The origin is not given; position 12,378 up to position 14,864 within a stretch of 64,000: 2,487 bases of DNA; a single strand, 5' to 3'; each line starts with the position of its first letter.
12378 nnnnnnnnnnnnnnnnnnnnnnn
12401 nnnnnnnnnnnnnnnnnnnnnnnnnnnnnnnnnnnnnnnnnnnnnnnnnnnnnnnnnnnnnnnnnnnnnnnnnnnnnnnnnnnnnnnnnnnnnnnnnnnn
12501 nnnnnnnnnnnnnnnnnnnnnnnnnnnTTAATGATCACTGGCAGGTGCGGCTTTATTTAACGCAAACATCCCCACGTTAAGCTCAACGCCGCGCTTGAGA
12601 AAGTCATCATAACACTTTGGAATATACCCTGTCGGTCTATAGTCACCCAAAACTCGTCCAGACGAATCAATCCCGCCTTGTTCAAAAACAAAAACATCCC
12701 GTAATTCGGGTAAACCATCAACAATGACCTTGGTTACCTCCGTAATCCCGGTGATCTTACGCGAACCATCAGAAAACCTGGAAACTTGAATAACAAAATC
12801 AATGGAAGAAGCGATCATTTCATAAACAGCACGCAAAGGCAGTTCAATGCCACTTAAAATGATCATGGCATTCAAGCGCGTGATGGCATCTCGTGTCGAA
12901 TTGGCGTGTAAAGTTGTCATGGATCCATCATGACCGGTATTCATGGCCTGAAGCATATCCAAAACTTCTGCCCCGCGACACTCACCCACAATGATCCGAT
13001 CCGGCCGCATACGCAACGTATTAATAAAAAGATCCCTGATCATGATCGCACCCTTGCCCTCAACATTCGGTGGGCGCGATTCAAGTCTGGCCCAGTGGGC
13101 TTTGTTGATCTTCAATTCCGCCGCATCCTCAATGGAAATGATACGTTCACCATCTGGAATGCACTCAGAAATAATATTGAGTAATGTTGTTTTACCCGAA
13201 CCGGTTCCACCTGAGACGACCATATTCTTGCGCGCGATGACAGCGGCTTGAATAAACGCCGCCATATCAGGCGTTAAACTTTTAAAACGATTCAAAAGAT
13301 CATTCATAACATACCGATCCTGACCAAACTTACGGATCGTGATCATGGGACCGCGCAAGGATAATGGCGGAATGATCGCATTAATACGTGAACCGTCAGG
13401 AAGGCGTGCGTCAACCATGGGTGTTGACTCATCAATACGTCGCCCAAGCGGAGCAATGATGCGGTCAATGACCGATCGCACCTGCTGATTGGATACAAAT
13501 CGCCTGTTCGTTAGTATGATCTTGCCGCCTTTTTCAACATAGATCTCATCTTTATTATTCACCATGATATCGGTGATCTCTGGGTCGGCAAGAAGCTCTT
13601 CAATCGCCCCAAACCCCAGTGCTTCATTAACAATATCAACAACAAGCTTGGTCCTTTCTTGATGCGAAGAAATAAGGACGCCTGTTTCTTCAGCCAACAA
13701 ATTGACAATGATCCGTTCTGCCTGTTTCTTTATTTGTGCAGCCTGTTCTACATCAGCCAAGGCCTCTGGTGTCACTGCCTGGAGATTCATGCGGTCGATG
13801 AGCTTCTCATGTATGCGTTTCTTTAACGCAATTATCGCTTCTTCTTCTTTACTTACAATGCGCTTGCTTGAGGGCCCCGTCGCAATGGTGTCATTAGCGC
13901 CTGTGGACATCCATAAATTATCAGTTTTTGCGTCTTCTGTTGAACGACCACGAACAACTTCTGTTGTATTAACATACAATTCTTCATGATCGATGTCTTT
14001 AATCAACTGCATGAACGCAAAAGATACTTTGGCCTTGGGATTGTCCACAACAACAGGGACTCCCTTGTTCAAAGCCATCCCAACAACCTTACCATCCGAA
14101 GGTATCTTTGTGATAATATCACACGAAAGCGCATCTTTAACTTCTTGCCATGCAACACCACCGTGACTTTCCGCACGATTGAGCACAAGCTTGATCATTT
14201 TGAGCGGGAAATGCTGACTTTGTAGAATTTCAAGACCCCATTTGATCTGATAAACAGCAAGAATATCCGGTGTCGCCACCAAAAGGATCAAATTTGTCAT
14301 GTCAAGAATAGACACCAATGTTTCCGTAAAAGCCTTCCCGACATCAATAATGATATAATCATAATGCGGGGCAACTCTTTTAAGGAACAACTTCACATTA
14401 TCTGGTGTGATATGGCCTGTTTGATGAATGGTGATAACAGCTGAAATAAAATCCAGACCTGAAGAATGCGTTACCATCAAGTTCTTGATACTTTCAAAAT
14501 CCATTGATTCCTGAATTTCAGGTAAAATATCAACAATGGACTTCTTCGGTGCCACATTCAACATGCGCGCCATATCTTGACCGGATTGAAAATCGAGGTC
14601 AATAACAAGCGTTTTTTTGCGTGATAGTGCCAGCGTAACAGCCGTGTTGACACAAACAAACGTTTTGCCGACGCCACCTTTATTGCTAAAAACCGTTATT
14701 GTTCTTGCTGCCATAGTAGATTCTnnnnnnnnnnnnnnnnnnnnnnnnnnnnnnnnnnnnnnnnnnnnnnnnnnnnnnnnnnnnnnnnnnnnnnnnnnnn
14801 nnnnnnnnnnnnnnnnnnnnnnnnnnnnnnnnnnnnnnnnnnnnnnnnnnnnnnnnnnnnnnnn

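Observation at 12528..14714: Single-polypeptide fusion of CpaE/TadZ-like MinD-type ATPase to CpaF/TadA secretion ATPase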

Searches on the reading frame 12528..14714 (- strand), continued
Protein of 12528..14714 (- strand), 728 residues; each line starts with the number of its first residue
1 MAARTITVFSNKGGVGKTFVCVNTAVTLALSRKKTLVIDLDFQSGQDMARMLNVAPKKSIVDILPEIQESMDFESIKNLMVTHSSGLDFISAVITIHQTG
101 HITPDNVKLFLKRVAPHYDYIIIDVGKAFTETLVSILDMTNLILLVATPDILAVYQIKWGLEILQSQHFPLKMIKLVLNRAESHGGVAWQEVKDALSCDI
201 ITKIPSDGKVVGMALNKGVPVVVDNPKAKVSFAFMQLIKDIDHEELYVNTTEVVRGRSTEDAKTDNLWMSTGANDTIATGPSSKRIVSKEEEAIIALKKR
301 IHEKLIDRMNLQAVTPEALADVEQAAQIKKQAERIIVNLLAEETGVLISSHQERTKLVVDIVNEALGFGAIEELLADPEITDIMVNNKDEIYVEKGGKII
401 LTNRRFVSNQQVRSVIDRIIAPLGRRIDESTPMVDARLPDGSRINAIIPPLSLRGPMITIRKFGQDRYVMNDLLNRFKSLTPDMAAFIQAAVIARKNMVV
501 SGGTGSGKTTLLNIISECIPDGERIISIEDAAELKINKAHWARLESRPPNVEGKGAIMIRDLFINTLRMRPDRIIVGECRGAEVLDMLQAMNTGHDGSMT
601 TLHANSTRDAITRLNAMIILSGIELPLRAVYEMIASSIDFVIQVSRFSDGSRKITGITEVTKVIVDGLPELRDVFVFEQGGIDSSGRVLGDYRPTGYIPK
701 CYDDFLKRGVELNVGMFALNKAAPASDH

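Call 44: predict_structure(alignment_id=A1)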
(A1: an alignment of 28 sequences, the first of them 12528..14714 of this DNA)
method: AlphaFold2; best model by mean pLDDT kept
length: 728 residues; sequences in the alignment: 28
mean_pLDDT: 67.7   pTM: 0.44
mean pLDDT of the five models: 67.7, 65.5, 65.4, 64.9, 61.3
residues with pLDDT >= 90: 63; 70-90: 297; 50-70: 234; < 50: 134
segments of 3 or more residues with pLDDT < 50: 181-188, 190-192, 258-290, 311-313, 315-322, 396-399, 422-433, 446-456, 463-466, 530-563, 565-570
pLDDT, mean of each block of 10 residues (from residue 1): 81 73 92 91 71 84 72 76 90 76 81 89 78 81 78 60 73 80 43 58 74 76 85 88 80 52 32 27 37 60 61 45 56 69 58 61 57 61 60 54 61 61 46 51 49 47 57 83 90 88 67 77 56 36 29 34 46 63 66 69 82 74 61 83 84 88 82 90 81 89 81 83 62
secondary structure, 60 per line:
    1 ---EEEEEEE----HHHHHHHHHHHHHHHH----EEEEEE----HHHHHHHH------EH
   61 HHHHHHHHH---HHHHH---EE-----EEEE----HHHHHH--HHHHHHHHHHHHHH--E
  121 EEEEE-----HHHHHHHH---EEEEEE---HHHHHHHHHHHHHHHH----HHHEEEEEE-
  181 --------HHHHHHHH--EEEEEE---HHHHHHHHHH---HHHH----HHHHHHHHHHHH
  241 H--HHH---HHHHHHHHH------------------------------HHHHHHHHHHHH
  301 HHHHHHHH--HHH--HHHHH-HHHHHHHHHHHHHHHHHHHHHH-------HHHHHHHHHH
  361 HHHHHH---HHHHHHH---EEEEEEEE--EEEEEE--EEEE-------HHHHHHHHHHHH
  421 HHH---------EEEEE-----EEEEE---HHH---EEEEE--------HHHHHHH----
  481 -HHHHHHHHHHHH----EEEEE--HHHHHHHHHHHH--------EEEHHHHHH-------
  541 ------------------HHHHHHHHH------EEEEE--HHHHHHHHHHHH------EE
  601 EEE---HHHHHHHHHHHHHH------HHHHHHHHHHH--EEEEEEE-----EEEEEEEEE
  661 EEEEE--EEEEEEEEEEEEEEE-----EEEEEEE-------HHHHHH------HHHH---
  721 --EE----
elements in order (helices of 4 or more, strands of 3 or more residues): E4-10 H15-30 E35-40 H45-52 H60-69 H73-77 E88-91 H96-101 H104-117 E120-125 H131-138 E142-147 H151-166 E174-179 H189-196 E199-204 H208-217 H221-224 H229-241 H250-258 H289-308 H316-320 H322-343 H351-366 H370-376 E380-387 E390-395 E398-401 H409-423 E433-437 E443-447 E457-461 H470-476 H482-493 E498-502 H505-516 E525-527 H528-533 H559-567 E574-578 H581-592 E599-603 H607-620 H627-637 E640-646 E652-665 E668-682 E688-694 H702-707 H714-717

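Call 47: fold_search(model_id=the predicted structure, library=pdb)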
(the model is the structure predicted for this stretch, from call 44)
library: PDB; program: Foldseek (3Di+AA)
matches with E <= 10: 1457; with E <= 0.001: 378
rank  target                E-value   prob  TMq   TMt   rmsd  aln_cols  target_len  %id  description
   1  8rjf_A                3.0e-36  1.00  0.31  0.52  11.1       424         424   45  TadA/CpaF with ADP (released 2024-08-14)
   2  9e24_A                2.1e-35  1.00  0.31  0.53  13.5       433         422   45  Closed structure of CpaF without nucleotides (Apo dataset) (released 2025-04-23)
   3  8rkd_A                6.7e-35  1.00  0.31  0.52  11.4       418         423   47  TadA/CpaF with AMPPNP (released 2024-08-14)
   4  8rkd_B                3.7e-33  1.00  0.29  0.50  11.8       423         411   44  TadA/CpaF with AMPPNP (released 2024-08-14)
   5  4ihq_A                3.2e-18  1.00  0.29  0.38  11.8       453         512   23  Archaellum Assembly ATPase FlaI bound to ADP (released 2013-03-06)
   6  2oap_2                1.4e-17  1.00  0.27  0.38  14.2       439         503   25  Crystal structure of the archaeal secretion ATPase GspE in complex with AMP-PNP (released 2007-02-13)
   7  2gza_B                2.6e-17  1.00  0.21  0.46  15.3       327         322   26  Crystal structure of the VirB11 ATPase from the Brucella Suis type IV secretion system in complex with sulphate (released 2006-07-11)
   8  4ii7_B                4.0e-17  1.00  0.28  0.38  11.9       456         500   22  Archaellum Assembly ATPase FlaI (released 2013-03-06)
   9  4ihq_C                7.2e-17  1.00  0.27  0.36  12.1       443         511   23  Archaellum Assembly ATPase FlaI bound to ADP (released 2013-03-06)
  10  2oap_1                9.8e-17  1.00  0.29  0.39  11.4       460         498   23  Crystal structure of the archaeal secretion ATPase GspE in complex with AMP-PNP (released 2007-02-13)
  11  4ii7_C                9.8e-17  1.00  0.28  0.37  12.2       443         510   25  Archaellum Assembly ATPase FlaI (released 2013-03-06)
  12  4ii7_D                1.9e-16  1.00  0.28  0.39  12.5       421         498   26  Archaellum Assembly ATPase FlaI (released 2013-03-06)
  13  4ii7_A                2.5e-16  1.00  0.29  0.39  11.8       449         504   24  Archaellum Assembly ATPase FlaI (released 2013-03-06)
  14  2gza_A                4.8e-16  1.00  0.22  0.46  15.2       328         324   25  Crystal structure of the VirB11 ATPase from the Brucella Suis type IV secretion system in complex with sulphate (released 2006-07-11)
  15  2gza_C                5.9e-16  1.00  0.21  0.44  15.4       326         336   26  Crystal structure of the VirB11 ATPase from the Brucella Suis type IV secretion system in complex with sulphate (released 2006-07-11)
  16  3ea0_A                9.5e-16  1.00  0.31  0.89   2.3       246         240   24  Crystal Structure of ParA Family ATPase from Chlorobium tepidum TLS (released 2008-09-23)
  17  3ea0_B                7.0e-15  1.00  0.30  0.87   2.4       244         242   24  Crystal Structure of ParA Family ATPase from Chlorobium tepidum TLS (released 2008-09-23)
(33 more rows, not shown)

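Call 50: search_protein_representatives(protein=window:12528-14714:-)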
Query: 728 residues. Proteins with E-value up to 0.001 (for the whole library): 41481; up to 1e-10: 21780; up to 1e-30: 6281. The best 150 are listed.
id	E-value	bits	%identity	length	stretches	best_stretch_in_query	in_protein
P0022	0.0e+00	1136.7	51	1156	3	330-718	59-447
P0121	7.6e-286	966.1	46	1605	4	285-717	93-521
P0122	2.0e-241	819.3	54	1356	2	347-718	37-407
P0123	7.9e-241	817.3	49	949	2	306-717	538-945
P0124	2.8e-233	792.4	52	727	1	1-717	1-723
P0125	5.6e-218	741.8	50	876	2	298-714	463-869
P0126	6.3e-201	685.5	47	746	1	3-718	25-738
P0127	2.3e-196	670.4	51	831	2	311-708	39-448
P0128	6.4e-188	642.5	48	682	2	102-718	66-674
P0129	2.2e-185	634.1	60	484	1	1-481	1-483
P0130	8.2e-180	615.7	64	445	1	266-699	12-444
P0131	1.1e-177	608.7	43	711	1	3-718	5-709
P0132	3.4e-177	607.1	42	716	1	3-723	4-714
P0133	8.8e-174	595.8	42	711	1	1-718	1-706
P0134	3.0e-168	577.5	45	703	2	292-718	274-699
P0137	4.3e-162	557.2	39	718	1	2-719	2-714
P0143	1.9e-156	538.5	40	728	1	4-712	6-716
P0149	1.4e-152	525.7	39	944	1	3-717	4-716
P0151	2.2e-152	525.1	43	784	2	285-717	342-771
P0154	1.5e-150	519.0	42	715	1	4-718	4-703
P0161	6.2e-147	507.1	41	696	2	275-713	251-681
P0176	9.2e-138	476.8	42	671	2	288-703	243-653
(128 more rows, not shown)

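Call 52: list_cluster_members(proteins=[P0124, P0126, P0131, P0133, P0137, P0143, P0149, P0151, P0161, P0176])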
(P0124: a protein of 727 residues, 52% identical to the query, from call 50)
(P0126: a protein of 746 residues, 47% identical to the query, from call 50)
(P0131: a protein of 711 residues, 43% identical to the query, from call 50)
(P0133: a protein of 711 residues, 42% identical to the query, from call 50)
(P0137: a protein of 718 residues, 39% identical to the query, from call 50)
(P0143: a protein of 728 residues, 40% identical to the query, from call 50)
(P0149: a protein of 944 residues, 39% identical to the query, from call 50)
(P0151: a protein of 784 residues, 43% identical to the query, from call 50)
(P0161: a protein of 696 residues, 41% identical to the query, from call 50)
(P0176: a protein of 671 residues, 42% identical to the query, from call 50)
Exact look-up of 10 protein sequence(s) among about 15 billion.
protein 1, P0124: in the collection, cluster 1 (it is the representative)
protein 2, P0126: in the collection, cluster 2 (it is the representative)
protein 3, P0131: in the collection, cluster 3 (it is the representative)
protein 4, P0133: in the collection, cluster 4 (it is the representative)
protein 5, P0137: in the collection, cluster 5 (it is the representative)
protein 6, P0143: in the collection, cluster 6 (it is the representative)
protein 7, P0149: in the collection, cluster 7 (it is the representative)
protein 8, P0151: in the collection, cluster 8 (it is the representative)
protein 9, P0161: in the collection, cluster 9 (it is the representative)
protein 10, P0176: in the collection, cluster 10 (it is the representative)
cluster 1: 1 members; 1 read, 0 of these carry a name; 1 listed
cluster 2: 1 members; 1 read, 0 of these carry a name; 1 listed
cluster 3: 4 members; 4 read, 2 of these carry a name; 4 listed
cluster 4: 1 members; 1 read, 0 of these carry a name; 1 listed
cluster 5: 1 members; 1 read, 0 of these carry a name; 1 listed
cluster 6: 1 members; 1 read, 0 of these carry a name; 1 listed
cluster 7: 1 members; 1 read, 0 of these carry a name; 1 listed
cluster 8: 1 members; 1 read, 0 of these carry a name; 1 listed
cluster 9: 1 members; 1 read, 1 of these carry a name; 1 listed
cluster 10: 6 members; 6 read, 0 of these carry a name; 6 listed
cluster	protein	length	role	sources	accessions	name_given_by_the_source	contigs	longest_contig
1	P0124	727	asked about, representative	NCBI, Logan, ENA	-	-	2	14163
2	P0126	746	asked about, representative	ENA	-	-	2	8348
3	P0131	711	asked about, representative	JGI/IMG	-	septum site-determining protein MinD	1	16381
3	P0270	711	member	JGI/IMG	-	septum site-determining protein MinD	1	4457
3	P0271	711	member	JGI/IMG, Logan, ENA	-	-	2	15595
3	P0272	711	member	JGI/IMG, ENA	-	-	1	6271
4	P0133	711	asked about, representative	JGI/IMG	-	-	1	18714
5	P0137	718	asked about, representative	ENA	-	-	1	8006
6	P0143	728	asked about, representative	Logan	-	-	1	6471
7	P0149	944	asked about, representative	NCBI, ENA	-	-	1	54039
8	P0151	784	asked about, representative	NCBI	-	-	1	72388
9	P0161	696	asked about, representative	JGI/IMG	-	pilus assembly protein CpaF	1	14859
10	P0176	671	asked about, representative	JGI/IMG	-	-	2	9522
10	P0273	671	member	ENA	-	-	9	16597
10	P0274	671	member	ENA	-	-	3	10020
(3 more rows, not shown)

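Call 66: find_encoding_contigs(protein=P0161, flank=6000, max_places=1)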
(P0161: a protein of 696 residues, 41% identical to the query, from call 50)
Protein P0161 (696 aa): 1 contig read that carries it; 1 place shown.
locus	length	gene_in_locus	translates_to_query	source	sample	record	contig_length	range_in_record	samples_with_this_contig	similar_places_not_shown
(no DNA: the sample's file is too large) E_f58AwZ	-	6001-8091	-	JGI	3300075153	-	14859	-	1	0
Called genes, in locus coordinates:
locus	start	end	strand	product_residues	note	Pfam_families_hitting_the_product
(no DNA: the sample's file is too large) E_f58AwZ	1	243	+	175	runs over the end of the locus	?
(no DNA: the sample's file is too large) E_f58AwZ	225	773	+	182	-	-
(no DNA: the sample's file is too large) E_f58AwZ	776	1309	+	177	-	PF16697:Yop-YscD_cpl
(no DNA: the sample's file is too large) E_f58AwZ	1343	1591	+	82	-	-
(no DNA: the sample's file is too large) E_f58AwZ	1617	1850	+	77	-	PF04964:Flp_Fap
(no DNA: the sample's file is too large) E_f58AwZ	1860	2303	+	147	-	-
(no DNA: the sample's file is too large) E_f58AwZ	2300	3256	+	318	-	PF13400:Tad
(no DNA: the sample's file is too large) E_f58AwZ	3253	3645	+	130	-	-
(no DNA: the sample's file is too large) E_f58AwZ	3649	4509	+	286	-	PF08666:SAF, PF16976:RcpC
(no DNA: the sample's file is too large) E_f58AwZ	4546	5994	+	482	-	PF13629:T2SS-T3SS_pil_N, PF00263:Secretin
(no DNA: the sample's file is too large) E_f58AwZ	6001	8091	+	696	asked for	PF01656:CbiA, PF13614:AAA_31, PF00437:T2SSE, PF27713:UCP018868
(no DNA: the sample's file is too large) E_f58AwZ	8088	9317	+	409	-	PF00482:T2SSF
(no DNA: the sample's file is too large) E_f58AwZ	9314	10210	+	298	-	-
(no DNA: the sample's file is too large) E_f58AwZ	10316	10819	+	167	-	-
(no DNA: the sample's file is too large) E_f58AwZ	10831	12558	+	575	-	PF13191:AAA_16 (faint), PF05157:MshEN, PF00437:T2SSE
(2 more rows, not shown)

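Call 67: find_encoding_contigs(protein=P0154, flank=6000, max_places=1)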
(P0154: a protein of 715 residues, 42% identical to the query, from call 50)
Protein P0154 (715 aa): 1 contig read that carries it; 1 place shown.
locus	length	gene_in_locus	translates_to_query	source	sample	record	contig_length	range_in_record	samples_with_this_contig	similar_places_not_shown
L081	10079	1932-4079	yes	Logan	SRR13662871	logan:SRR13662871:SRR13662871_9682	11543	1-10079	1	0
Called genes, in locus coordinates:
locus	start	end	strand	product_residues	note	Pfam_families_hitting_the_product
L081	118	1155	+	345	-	-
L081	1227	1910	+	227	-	PF16976:RcpC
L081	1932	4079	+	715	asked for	PF00004:AAA (faint), PF01656:CbiA, PF10609:ParA (weak), PF13614:AAA_31, PF20720:nSTAND3 (faint), PF00437:T2SSE, PF27713:UCP018868 (weak)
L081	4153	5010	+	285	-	PF00482:T2SSF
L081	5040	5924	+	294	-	PF00482:T2SSF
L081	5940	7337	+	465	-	-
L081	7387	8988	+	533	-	PF00496:SBP_bac_5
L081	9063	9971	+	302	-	-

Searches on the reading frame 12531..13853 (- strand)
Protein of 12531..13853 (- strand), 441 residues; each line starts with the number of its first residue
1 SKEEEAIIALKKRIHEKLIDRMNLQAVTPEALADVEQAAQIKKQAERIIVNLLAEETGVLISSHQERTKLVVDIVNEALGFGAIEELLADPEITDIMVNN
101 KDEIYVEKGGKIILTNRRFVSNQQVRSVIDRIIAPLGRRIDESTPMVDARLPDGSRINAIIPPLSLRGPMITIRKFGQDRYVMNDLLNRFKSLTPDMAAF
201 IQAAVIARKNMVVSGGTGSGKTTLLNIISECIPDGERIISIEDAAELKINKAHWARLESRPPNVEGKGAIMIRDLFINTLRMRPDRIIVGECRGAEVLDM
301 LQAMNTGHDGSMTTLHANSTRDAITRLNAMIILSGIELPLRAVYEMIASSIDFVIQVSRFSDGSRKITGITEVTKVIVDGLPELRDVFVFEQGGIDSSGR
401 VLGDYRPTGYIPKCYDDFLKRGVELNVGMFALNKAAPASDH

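Call 17: search_solved_structures(query=window:12531-13853:-, max_evalue=1e-10, show_alignments=1)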
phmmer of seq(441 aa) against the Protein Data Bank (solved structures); distinct sequences matched with E-value up to 1e-10: 9.
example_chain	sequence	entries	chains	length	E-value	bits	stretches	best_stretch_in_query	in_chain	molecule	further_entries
8rjf_A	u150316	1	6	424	6.3e-117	393.8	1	34-424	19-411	Pilus assembly ATPase CpaF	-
8rkd_E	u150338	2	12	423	6.5e-117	393.8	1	34-424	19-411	Pilus assembly ATPase CpaF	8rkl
9e24_A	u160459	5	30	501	1.1e-116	393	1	34-424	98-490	CpaF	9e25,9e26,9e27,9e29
4ii7_A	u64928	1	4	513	6e-37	130.5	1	43-341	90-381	FlaI ATPase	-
2oap_1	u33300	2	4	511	8.3e-37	130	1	24-329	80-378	Type II secretion system protein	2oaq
4ihq_A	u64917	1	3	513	4.1e-36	127.7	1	43-341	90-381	FlaI ATPase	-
2gza_A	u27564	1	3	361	3e-28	101.8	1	86-364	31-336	Type IV secretion system protein VirB11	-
6bge_A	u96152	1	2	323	9.7e-27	96.8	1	140-358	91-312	VirB11-like protein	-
1g6o_A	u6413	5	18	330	1e-26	96.8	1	140-358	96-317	CAG-ALPHA | virB11 homolog | Cag-alfa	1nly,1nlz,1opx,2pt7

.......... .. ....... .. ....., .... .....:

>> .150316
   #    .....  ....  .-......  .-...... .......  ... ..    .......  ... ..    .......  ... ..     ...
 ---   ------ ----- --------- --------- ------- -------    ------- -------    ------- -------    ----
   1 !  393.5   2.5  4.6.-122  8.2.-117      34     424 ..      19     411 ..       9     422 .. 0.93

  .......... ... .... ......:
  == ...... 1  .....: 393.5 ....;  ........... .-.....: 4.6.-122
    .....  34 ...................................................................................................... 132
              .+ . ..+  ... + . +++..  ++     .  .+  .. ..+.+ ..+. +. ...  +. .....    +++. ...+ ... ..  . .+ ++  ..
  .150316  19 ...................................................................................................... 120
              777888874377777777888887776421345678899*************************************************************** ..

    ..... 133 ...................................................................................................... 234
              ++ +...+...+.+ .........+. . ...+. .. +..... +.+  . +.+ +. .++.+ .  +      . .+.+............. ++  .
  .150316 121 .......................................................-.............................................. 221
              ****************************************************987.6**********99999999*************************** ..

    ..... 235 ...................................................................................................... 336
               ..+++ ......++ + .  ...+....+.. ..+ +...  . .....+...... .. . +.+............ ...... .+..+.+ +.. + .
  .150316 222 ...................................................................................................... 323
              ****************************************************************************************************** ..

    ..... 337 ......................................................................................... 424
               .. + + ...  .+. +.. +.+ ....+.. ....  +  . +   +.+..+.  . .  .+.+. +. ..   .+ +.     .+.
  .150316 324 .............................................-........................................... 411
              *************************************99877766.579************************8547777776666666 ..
